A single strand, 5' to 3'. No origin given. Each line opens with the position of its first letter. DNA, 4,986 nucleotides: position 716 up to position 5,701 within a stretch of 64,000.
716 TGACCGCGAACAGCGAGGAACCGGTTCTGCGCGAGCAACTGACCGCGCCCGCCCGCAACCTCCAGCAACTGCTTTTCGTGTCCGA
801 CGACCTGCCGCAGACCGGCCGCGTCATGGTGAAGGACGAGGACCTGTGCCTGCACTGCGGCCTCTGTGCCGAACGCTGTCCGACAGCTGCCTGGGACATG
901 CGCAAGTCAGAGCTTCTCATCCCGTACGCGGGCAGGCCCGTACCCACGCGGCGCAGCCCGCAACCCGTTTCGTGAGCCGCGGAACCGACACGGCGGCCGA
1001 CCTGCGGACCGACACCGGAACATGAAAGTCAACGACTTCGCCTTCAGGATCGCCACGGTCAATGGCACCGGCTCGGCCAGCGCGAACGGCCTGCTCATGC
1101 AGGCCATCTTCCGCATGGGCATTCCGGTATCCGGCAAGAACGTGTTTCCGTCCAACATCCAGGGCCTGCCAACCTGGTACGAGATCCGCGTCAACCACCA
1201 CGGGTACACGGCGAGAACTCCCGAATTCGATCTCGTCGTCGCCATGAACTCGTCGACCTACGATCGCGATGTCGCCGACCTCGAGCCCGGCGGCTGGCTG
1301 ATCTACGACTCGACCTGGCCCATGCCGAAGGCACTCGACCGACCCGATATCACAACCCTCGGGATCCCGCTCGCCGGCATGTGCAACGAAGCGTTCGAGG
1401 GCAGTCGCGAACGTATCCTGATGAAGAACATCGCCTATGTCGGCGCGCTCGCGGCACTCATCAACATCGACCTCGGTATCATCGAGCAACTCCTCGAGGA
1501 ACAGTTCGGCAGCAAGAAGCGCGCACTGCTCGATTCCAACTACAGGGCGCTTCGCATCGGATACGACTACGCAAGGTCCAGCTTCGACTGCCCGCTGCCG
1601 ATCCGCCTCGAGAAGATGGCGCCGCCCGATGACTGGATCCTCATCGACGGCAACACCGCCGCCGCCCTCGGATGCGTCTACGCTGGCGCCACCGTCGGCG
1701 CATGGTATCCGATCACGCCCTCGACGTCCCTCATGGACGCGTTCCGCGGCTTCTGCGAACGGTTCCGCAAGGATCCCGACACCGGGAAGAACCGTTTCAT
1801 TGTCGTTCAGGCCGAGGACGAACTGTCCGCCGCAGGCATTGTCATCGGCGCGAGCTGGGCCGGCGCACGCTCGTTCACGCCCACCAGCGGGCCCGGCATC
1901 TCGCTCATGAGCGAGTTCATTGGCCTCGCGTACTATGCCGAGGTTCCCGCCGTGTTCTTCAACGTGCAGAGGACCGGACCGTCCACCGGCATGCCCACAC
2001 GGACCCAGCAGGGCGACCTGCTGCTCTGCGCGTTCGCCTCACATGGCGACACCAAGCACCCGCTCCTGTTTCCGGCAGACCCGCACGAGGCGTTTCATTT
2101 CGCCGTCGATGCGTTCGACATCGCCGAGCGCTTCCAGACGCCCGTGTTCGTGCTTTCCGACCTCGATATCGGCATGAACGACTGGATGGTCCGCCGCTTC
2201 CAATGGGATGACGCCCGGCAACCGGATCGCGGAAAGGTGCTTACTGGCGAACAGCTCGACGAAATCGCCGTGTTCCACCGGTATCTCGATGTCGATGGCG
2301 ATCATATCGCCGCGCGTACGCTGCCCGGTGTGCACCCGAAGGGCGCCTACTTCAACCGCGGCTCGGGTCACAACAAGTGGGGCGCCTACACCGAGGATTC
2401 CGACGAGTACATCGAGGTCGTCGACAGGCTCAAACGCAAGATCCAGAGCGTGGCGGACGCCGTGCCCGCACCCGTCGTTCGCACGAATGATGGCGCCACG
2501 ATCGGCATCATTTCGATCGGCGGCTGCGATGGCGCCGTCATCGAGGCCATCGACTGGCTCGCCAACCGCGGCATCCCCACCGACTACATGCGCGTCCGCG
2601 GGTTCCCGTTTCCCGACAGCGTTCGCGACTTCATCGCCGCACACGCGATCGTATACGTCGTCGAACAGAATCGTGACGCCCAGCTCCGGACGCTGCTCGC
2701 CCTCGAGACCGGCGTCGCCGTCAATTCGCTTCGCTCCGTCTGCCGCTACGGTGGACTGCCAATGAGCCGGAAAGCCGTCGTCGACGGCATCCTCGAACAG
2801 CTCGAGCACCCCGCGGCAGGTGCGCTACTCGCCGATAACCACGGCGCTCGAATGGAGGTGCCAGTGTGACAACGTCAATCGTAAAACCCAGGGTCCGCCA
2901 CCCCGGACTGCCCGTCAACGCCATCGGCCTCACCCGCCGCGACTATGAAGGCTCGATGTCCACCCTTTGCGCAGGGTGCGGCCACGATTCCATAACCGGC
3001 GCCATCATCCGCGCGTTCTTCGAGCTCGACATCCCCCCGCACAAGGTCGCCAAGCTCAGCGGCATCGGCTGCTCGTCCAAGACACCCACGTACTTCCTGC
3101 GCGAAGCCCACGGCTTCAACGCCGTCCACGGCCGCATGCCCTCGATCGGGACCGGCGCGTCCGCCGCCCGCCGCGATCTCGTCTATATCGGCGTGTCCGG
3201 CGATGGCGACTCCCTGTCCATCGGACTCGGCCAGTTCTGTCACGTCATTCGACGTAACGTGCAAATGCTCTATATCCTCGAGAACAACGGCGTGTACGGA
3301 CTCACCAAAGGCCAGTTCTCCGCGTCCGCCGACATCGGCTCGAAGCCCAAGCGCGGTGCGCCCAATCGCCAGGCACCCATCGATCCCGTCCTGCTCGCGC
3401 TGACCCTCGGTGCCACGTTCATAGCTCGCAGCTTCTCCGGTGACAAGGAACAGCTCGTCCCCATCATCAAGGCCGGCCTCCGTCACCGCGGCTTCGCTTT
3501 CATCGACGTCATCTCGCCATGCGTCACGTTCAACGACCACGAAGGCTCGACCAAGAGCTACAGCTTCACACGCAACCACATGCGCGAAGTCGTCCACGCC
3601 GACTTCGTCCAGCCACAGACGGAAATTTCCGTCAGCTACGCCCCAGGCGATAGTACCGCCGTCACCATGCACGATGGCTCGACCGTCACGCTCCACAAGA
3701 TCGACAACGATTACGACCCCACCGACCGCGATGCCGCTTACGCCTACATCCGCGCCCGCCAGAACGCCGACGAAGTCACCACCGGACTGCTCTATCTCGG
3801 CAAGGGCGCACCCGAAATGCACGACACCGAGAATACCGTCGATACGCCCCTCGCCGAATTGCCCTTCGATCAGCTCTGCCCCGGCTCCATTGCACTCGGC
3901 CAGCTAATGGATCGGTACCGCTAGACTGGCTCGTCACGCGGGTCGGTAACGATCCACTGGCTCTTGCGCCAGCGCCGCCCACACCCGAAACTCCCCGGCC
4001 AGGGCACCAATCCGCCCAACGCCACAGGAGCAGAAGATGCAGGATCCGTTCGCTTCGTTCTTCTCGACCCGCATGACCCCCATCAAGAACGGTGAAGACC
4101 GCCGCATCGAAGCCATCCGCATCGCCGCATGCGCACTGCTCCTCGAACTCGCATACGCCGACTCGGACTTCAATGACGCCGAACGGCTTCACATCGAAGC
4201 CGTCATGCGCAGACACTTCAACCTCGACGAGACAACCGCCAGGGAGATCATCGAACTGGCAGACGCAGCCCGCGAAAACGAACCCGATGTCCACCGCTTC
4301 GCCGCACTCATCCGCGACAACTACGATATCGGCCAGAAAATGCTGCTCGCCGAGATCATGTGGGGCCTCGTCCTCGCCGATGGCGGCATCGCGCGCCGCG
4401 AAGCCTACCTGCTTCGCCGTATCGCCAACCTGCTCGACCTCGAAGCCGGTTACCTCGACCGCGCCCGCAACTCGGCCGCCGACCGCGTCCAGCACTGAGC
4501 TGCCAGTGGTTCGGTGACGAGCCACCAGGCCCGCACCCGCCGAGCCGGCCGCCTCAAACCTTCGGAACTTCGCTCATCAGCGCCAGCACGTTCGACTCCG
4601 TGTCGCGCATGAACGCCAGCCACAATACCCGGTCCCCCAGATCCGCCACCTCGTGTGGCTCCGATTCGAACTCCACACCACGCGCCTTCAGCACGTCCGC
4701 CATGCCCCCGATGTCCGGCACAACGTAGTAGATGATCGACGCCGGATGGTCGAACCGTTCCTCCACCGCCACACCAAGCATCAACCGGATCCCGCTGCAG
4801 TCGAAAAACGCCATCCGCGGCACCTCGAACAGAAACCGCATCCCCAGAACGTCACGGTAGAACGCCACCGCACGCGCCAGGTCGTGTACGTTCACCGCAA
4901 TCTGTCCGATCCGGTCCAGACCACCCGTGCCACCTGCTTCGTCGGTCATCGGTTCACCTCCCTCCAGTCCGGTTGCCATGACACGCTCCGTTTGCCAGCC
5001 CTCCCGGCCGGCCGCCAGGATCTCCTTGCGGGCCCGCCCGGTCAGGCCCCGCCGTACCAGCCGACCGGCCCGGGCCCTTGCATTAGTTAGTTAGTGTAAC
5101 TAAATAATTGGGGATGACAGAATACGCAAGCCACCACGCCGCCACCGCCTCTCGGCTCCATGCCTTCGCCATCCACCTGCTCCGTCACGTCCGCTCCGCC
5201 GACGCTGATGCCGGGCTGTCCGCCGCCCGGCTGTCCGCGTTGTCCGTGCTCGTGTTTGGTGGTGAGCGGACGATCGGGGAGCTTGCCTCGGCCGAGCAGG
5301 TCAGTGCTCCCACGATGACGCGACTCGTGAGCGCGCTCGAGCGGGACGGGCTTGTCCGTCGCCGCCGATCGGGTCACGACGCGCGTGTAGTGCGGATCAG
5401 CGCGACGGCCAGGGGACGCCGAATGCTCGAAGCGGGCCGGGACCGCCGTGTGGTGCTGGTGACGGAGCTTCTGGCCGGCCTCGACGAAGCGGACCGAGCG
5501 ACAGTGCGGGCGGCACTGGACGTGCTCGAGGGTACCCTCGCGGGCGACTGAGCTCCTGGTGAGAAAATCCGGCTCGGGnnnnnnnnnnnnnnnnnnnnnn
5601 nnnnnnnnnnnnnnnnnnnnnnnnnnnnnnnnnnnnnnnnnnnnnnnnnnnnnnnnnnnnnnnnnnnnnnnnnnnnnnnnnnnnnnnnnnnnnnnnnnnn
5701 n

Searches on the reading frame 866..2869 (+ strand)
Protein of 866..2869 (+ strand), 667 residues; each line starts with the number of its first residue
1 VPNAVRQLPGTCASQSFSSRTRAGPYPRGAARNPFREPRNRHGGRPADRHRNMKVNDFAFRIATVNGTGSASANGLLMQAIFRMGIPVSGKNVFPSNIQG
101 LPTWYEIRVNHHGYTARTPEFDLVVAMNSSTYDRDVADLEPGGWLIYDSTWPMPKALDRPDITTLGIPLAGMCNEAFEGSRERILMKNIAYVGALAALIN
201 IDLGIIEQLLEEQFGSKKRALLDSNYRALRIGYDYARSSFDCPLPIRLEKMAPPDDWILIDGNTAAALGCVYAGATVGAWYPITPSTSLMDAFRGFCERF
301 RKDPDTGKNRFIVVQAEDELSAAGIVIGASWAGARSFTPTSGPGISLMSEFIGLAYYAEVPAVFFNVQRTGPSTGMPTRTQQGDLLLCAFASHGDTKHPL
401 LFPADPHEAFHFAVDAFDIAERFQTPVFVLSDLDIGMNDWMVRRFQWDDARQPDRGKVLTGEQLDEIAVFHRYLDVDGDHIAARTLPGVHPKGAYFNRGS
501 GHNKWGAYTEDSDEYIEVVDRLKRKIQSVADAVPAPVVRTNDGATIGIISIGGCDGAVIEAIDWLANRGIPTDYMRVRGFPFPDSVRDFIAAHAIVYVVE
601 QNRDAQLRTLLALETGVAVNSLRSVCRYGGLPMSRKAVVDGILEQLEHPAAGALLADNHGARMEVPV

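Call 64: search_protein_families(library=pfam, proteins=[window:866-2869:+])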
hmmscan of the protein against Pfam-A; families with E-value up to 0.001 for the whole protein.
window:866-2869:+ (667 aa): 2 families
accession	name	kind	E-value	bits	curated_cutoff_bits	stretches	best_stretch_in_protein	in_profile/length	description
PF01855.24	POR_N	-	9.3e-48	163.4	27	1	269-432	2-154/231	Pyruvate flavodoxin/ferredoxin oxidoreductase, thiamine diP-bdg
PF01558.24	POR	-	1.1e-32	114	27.4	1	67-234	2-173/173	Pyruvate ferredoxin/flavodoxin oxidoreductase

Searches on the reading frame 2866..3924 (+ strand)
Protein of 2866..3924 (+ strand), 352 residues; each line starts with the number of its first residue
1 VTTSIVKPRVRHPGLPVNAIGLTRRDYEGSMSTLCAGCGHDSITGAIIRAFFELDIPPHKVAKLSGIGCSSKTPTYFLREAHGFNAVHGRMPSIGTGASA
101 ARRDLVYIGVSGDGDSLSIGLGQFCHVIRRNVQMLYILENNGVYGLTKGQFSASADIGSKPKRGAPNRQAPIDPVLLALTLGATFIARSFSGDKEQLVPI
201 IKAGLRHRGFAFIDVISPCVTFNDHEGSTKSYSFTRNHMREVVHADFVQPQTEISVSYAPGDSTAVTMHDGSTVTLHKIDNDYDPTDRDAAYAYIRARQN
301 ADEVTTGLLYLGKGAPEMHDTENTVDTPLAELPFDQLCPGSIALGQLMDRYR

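Call 64: search_protein_families(library=pfam, proteins=[window:2866-3924:+])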
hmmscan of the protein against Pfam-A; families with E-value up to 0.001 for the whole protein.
window:2866-3924:+ (352 aa): 2 families
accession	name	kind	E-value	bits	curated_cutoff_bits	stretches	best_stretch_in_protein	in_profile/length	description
PF02775.26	TPP_enzyme_C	-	2.3e-21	76.6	21.9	1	67-215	2-151/151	Thiamine pyrophosphate enzyme, C-terminal TPP binding domain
PF12367.13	PFO_beta_C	-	3.6e-05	24.2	24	1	276-321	17-60/66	Pyruvate ferredoxin oxidoreductase beta subunit C terminal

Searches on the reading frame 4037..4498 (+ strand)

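Call 64: search_protein_families(library=pfam, proteins=[window:4037-4498:+])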
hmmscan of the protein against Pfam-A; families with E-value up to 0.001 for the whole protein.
window:4037-4498:+ (153 aa): 1 family
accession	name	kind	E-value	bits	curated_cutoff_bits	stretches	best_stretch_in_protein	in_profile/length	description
PF05099.18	TerB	-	3.8e-26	92.1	24.4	1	28-144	1-117/118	Tellurite resistance protein TerB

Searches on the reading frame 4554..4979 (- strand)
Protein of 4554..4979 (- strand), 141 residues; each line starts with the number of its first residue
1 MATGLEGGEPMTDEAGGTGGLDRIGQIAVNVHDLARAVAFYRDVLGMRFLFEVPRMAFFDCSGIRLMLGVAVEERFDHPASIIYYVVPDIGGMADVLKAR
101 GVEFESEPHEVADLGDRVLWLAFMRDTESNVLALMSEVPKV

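Call 64: search_protein_families(library=pfam, proteins=[window:4554-4979:-])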
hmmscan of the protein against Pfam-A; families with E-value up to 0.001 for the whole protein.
window:4554-4979:- (141 aa): 3 families
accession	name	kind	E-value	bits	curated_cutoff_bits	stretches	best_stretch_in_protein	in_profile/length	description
PF00903.31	Glyoxalase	-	4.1e-15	56.7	20.6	1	23-110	1-101/121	Glyoxalase/Bleomycin resistance protein/Dioxygenase superfamily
PF22677.2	Ble-like_N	-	9.3e-06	25.7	24.5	1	31-50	9-28/41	Bleomycin resistance protein-like N-terminal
PF13669.12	Glyoxalase_4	-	0.00061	20.5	27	0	26-52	2-28/109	Glyoxalase/Bleomycin resistance protein/Dioxygenase superfamily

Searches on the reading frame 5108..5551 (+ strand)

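Call 64: search_protein_families(library=pfam, proteins=[window:5108-5551:+])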
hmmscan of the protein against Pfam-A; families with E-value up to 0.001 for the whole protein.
window:5108-5551:+ (147 aa): 4 families
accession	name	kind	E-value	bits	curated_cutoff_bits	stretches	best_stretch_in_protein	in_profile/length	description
PF01047.28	MarR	-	9.1e-11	41.9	24.6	1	38-95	2-59/59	MarR family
PF12802.13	MarR_2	-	3e-10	40.5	27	1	36-93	2-60/61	MarR family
PF22381.2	Staph_reg_Sar_Rot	-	4.1e-07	30.4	27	1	35-107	10-82/85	Transcriptional regulator SarA/Rot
PF01978.25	TrmB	-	0.00069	19.8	25.6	0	36-89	5-58/68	Sugar-specific transcriptional regulator TrmB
